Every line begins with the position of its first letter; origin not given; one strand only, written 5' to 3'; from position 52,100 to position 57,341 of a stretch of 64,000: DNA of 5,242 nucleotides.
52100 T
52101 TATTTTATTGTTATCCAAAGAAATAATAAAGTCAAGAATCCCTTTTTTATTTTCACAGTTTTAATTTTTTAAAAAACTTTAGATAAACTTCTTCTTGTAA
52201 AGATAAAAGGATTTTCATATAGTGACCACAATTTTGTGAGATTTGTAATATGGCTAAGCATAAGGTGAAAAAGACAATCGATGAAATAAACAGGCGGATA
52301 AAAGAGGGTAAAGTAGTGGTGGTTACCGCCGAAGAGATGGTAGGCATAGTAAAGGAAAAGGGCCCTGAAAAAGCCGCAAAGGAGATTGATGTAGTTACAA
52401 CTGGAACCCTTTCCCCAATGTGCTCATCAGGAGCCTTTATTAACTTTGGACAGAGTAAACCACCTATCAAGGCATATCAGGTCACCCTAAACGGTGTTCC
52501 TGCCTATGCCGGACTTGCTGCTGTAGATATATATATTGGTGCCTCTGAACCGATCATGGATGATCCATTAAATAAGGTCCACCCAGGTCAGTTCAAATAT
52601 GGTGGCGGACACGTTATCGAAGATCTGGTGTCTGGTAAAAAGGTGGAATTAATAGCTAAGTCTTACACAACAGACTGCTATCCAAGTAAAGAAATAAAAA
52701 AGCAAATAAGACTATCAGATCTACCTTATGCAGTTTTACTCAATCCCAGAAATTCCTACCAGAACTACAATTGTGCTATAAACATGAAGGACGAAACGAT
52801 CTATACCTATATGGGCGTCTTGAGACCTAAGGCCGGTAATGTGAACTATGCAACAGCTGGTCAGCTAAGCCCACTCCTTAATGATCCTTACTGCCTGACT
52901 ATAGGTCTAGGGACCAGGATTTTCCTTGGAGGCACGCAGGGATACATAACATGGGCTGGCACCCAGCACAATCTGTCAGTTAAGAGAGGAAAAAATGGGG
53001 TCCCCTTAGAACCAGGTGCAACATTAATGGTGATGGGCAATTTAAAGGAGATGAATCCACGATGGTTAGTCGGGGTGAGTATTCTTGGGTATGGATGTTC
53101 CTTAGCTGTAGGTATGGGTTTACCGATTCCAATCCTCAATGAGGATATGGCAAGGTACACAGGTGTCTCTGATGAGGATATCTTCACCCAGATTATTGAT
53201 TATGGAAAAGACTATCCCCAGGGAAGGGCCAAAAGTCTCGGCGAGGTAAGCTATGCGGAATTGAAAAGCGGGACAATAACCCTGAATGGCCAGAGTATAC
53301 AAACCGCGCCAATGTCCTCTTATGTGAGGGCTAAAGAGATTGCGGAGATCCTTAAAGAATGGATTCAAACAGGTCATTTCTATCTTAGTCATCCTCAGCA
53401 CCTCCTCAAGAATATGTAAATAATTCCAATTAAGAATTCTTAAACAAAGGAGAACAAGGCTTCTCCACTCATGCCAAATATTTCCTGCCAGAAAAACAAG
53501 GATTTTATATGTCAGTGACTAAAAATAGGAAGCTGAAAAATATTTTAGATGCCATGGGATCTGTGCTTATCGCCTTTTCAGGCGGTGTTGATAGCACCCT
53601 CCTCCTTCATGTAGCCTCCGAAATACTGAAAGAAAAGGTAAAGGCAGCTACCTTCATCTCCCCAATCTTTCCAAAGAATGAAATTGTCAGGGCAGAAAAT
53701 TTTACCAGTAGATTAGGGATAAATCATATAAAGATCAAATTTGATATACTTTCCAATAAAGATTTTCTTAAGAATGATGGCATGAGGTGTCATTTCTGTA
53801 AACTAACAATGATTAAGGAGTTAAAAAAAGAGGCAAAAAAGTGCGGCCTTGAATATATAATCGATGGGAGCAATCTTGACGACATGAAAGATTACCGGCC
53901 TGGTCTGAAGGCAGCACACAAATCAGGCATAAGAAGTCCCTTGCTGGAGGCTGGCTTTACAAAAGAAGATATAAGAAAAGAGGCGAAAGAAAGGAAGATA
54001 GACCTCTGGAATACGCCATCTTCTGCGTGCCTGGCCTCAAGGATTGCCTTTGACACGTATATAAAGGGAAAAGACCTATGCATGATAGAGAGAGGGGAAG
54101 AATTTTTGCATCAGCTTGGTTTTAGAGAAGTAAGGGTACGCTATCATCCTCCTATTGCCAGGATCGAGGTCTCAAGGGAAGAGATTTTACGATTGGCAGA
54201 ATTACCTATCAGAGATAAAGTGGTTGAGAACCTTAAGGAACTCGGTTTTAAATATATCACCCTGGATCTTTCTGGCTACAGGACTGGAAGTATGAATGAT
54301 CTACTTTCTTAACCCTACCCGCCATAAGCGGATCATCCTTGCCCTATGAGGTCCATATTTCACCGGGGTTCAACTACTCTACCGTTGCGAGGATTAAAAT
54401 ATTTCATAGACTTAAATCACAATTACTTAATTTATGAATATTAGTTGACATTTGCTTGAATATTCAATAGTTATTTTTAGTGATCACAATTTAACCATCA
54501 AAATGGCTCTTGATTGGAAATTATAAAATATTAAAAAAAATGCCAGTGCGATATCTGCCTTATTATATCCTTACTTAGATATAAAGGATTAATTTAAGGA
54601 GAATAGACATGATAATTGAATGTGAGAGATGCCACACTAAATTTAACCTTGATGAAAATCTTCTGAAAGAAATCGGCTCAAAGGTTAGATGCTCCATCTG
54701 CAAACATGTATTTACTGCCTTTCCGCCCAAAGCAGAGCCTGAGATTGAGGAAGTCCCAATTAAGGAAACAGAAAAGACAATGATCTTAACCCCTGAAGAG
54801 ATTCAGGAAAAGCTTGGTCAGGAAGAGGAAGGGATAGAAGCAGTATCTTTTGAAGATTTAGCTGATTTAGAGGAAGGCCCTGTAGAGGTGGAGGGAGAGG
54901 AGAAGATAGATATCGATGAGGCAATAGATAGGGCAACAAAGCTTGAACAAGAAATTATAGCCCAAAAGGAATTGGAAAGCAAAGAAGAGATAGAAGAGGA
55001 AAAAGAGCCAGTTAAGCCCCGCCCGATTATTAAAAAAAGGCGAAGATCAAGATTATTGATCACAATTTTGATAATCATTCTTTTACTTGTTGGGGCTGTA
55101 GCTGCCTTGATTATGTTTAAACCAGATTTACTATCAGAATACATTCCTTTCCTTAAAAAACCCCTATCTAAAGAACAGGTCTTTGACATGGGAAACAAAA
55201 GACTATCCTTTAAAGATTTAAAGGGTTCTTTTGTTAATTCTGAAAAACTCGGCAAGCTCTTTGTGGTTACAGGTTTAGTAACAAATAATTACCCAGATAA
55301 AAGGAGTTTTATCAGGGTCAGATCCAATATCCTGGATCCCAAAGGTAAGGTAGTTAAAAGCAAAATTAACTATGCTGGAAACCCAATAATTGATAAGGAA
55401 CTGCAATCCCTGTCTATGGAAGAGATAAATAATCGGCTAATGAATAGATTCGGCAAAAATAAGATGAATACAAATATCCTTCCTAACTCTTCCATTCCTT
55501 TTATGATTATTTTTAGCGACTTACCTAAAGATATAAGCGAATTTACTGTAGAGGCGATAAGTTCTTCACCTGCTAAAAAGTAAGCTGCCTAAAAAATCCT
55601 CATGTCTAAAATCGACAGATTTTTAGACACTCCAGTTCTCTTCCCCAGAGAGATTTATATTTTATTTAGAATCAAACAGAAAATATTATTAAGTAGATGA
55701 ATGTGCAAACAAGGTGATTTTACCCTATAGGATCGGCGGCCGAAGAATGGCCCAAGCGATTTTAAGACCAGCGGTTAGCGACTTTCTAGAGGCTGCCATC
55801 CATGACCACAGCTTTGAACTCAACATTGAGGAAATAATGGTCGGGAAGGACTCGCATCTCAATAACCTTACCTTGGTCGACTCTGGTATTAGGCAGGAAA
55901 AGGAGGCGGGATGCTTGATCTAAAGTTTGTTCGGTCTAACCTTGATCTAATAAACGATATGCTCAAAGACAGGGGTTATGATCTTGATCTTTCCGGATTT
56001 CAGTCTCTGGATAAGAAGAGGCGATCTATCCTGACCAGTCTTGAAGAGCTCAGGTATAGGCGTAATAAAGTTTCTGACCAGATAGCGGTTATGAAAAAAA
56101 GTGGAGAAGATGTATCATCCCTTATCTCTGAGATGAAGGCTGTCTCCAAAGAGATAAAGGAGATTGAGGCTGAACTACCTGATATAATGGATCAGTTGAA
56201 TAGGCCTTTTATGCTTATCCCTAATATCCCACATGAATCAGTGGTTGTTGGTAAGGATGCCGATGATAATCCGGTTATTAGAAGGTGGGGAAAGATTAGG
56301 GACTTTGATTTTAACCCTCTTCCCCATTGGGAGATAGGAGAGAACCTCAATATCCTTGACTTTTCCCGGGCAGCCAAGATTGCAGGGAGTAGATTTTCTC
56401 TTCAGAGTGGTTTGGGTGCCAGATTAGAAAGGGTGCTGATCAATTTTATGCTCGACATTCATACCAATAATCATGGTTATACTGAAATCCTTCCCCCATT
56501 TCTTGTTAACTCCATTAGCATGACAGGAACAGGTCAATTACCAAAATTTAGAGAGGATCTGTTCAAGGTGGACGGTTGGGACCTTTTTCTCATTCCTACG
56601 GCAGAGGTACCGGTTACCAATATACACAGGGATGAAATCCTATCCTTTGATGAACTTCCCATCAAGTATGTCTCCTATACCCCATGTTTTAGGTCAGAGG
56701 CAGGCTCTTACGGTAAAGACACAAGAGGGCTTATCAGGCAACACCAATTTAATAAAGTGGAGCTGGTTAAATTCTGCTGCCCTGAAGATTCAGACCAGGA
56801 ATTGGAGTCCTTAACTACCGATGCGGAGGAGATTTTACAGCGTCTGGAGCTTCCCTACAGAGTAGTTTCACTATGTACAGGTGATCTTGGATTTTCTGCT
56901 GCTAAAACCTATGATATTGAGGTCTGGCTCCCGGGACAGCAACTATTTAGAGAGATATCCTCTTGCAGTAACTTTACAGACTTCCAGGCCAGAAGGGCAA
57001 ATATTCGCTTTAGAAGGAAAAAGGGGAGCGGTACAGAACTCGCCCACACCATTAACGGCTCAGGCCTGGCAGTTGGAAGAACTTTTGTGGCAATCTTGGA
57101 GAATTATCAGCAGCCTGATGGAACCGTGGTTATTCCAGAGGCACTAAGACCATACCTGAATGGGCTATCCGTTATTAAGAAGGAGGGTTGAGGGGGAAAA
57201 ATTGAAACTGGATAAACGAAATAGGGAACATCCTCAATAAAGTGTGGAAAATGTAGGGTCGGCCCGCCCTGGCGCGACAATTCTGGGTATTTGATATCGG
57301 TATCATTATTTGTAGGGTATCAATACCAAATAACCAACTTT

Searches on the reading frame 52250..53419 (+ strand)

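Call 63: search_protein_families(library=pfam, proteins=[window:52250-53419:+], max_evalue=0.00001)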
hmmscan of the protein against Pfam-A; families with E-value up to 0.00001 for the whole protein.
window:52250-53419:+ (389 aa): 1 family
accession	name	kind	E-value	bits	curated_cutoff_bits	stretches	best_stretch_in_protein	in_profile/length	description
PF01837.22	HcyBio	-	1.4e-154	514.6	26.2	1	22-379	1-349/349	Homocysteine biosynthesis enzyme, sulfur-incorporation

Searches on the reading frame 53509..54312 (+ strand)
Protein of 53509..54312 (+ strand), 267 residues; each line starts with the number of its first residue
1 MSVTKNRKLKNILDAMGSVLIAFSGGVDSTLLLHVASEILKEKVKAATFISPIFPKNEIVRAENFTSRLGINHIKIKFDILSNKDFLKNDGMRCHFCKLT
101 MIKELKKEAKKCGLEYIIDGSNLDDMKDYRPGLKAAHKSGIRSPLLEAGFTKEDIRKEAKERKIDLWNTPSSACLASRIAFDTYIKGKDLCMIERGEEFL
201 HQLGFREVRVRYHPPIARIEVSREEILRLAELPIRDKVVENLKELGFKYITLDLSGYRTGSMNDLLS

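Call 63: search_protein_families(library=pfam, proteins=[window:53509-54312:+], max_evalue=0.00001)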
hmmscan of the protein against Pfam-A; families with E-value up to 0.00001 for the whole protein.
window:53509-54312:+ (267 aa): 1 family
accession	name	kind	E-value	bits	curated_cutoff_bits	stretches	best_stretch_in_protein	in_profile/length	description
PF01171.26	ATP_bind_3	-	5.9e-06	26.6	27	0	19-44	2-27/182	PP-loop family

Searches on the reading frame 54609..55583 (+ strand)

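Call 63: search_protein_families(library=pfam, proteins=[window:54609-55583:+], max_evalue=0.00001)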
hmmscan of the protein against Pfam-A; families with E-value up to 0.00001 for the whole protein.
window:54609-55583:+ (324 aa): 3 families
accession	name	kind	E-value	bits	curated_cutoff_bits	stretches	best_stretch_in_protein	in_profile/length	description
PF11906.13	DUF3426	-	1.7e-14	54.6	27.7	1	156-315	2-146/147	Protein of unknown function (DUF3426)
PF13717.11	Zn_ribbon_4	-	8.8e-14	51.6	30.3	1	1-36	1-36/36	zinc-ribbon domain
PF13719.11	Zn_ribbon_5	-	2.6e-13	49.9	29.3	1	1-37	1-37/37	zinc-ribbon domain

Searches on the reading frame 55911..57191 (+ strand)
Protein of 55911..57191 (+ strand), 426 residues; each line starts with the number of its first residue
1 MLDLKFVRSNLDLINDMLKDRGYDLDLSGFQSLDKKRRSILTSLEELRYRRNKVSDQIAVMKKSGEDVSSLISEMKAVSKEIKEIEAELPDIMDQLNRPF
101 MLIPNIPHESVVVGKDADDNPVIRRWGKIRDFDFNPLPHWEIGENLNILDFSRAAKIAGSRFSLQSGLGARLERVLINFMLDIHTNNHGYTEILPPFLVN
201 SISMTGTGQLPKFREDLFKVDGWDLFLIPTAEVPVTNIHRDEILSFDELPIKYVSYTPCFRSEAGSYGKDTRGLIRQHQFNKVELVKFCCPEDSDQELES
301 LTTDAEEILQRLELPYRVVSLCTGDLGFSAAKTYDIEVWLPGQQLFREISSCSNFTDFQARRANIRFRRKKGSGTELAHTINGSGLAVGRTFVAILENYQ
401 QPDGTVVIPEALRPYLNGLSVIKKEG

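Call 63: search_protein_families(library=pfam, proteins=[window:55911-57191:+], max_evalue=0.00001)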
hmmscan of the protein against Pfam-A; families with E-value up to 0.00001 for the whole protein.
window:55911-57191:+ (426 aa): 2 families
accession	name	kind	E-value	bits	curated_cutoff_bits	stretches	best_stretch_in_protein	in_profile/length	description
PF00587.30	tRNA-synt_2b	-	1e-42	146.6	29.3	1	224-399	10-179/179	tRNA synthetase class II core domain (G, H, P, S and T)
PF02403.27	Seryl_tRNA_N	-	2.2e-27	95.8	28.2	1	1-107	1-108/108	Seryl-tRNA synthetase N-terminal domain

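Call 79: list_cluster_members(proteins=[window:55911-57191:+, window:46663-48111:-, window:43757-44764:-, window:22121-23746:+, window:32276-33964:+])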
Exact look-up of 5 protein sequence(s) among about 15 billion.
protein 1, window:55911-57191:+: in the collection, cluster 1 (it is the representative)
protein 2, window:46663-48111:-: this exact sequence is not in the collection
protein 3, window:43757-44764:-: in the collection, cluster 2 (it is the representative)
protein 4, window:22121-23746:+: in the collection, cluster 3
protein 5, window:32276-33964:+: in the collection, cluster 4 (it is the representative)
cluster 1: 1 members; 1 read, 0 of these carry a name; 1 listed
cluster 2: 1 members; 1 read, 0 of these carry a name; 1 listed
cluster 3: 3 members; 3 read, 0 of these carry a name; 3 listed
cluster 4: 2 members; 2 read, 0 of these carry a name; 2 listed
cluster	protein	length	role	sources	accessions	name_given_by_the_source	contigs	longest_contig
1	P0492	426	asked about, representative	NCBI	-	-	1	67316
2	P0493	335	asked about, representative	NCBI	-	-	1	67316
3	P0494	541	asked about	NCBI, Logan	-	-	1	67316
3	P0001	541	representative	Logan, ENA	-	-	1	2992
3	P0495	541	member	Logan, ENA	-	-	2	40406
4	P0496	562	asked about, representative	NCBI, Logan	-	-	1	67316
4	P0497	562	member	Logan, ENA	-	-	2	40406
